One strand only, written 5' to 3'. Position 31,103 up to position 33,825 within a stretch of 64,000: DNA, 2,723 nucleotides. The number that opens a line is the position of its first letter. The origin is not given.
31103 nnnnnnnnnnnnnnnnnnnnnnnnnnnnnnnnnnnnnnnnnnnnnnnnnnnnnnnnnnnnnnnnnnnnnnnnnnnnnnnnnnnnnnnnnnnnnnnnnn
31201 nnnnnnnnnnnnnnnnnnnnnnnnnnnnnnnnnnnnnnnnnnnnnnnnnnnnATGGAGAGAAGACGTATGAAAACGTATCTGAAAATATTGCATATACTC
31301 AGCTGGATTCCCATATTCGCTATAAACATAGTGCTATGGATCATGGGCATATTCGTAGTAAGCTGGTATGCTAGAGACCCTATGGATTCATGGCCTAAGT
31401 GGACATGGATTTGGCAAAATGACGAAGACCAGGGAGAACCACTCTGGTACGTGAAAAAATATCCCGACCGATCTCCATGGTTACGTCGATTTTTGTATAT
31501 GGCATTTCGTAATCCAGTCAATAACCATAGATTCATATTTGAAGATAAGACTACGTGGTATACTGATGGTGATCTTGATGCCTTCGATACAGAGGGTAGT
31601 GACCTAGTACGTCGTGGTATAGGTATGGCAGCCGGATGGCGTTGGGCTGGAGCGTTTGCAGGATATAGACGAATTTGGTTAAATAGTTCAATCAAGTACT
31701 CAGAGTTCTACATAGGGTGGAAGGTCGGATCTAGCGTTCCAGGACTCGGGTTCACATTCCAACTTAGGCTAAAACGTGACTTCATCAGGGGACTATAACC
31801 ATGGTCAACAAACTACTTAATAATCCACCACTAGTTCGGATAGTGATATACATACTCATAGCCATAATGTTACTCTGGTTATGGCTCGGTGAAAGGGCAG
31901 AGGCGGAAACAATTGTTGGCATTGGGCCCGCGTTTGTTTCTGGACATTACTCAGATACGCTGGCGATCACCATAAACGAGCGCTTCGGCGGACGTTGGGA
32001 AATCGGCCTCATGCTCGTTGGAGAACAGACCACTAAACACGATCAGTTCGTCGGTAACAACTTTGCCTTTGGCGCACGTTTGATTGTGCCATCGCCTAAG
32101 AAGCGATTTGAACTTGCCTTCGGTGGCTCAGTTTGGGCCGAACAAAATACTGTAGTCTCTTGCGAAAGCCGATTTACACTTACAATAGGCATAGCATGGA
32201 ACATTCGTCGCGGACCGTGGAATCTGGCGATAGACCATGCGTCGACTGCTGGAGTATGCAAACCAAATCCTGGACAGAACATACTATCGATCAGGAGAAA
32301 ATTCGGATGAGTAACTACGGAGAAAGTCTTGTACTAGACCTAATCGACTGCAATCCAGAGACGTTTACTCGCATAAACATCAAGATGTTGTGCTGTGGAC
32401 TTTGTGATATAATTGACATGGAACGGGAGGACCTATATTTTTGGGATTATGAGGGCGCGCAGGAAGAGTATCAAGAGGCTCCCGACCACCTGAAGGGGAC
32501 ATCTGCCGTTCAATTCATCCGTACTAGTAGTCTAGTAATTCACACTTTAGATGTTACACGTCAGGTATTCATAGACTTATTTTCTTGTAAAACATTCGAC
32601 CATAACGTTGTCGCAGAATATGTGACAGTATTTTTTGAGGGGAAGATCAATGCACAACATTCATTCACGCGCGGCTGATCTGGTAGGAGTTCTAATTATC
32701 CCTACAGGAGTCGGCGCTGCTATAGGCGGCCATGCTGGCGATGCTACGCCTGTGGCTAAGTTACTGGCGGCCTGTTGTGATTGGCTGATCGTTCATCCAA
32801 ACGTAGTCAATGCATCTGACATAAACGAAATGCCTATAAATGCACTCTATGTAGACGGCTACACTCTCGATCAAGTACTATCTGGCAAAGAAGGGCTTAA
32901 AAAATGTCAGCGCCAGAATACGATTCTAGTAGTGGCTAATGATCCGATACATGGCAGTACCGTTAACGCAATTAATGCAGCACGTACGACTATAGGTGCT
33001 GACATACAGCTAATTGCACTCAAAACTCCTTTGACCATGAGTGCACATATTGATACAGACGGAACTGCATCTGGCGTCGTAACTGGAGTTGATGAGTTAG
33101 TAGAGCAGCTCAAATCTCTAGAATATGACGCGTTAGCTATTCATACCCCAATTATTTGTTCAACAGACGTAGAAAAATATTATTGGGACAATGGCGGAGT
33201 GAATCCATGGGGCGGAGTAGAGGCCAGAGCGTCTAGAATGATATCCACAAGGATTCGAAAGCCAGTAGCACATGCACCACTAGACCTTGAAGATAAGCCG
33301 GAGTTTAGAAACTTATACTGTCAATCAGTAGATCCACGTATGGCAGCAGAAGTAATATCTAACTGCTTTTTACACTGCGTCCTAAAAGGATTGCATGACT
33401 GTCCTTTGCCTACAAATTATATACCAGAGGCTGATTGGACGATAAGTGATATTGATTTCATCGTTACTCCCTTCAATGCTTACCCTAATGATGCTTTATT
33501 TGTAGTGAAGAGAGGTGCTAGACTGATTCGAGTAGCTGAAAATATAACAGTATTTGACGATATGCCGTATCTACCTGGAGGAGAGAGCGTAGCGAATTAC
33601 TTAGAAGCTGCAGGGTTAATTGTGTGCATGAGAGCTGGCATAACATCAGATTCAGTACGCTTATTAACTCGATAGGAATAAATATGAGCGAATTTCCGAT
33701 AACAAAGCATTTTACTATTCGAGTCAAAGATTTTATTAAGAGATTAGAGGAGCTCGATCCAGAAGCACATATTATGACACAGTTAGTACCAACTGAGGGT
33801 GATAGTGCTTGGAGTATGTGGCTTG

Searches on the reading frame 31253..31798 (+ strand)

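Call 16: search_protein_families(library=pfam, proteins=[window:31253-31798:+], max_evalue=0.001)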
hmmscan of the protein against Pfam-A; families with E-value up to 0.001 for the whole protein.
window:31253-31798:+ (181 aa): 0 families

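Call 75: search_protein_families(library=phrogs, proteins=[window:31253-31798:+], max_evalue=0.001)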
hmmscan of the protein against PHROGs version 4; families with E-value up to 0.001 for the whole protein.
window:31253-31798:+ (181 aa): 1 family
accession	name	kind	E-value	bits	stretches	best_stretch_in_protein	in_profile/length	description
phrog_2143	-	unknown function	1e-07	33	1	11-162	2-163/186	-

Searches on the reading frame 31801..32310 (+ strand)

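Call 16: search_protein_families(library=pfam, proteins=[window:31801-32310:+], max_evalue=0.001)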
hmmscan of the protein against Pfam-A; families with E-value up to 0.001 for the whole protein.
window:31801-32310:+ (169 aa): 1 family
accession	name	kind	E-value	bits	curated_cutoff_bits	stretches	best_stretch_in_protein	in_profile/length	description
PF09411.16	PagL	-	2e-07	31.6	23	1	66-165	24-132/136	Lipid A 3-O-deacylase (PagL)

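Call 75: search_protein_families(library=phrogs, proteins=[window:31801-32310:+], max_evalue=0.001)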
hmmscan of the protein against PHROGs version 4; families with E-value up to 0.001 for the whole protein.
window:31801-32310:+ (169 aa): 0 families

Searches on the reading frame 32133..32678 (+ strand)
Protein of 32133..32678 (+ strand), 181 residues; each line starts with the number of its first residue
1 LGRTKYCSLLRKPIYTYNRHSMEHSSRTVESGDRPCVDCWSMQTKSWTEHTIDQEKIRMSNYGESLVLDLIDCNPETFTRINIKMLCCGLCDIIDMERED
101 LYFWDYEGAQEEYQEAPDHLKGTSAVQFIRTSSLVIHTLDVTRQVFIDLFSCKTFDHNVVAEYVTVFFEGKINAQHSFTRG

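Call 37: search_protein_families(library=ncbifam, proteins=[window:32133-32678:+], max_evalue=0.01)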
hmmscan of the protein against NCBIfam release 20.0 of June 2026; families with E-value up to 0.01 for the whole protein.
window:32133-32678:+ (181 aa): 1 family
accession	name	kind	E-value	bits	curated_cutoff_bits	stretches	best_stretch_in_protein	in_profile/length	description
TIGR03330.1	SAM_DCase_Bsu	equivalog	0.0019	18.5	75.65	0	63-181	4-112/112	adenosylmethionine decarboxylase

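Call 41: search_protein_families(library=pfam, proteins=[window:32133-32678:+], max_evalue=0.01)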
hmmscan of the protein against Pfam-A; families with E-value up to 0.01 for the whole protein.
window:32133-32678:+ (181 aa): 1 family
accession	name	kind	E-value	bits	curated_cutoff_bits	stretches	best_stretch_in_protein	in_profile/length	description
PF02675.21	AdoMet_dc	-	2.3e-10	41.2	25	1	66-181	2-107/107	S-adenosylmethionine decarboxylase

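Call 75: search_protein_families(library=phrogs, proteins=[window:32133-32678:+], max_evalue=0.001)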
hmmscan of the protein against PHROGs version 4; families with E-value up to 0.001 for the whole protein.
window:32133-32678:+ (181 aa): 1 family
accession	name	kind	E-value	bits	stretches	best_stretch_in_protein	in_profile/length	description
phrog_3125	-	other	1.4e-10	42.3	1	56-180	17-131/148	S-adenosylmethionine decarboxylase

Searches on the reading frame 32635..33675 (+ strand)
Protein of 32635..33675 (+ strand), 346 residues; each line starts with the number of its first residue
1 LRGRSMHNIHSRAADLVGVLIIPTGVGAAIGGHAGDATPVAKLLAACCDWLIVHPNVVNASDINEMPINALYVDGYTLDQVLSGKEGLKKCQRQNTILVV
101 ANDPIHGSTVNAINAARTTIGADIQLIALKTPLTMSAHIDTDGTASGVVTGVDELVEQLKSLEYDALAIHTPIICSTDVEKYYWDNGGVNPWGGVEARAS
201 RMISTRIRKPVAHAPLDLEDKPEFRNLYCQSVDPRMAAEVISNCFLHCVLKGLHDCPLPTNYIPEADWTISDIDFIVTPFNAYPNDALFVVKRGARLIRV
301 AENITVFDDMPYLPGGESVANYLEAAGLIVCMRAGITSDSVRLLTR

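Call 16: search_protein_families(library=pfam, proteins=[window:32635-33675:+], max_evalue=0.001)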
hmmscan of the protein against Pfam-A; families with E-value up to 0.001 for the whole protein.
window:32635-33675:+ (346 aa): 1 family
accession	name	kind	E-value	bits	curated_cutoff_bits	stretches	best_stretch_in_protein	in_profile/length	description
PF11805.13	DUF3326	-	8.1e-70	235.9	25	1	19-341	3-336/337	Protein of unknown function (DUF3326)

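Call 37: search_protein_families(library=ncbifam, proteins=[window:32635-33675:+], max_evalue=0.01)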
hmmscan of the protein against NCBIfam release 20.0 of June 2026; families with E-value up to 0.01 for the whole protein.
window:32635-33675:+ (346 aa): 0 families

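Call 56: search_dna_similar(query=window:32635-33675:+, collection=phages, mode=protein, max_rows=15)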
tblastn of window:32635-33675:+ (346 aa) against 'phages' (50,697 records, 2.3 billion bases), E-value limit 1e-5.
No match.

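Call 57: search_solved_structures(query=window:32635-33675:+, max_evalue=1)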
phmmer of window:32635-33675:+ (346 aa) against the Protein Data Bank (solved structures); distinct sequences matched with E-value up to 1: 0.

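Call 75: search_protein_families(library=phrogs, proteins=[window:32635-33675:+], max_evalue=0.001)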
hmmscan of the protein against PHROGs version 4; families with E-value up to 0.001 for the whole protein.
window:32635-33675:+ (346 aa): 0 families
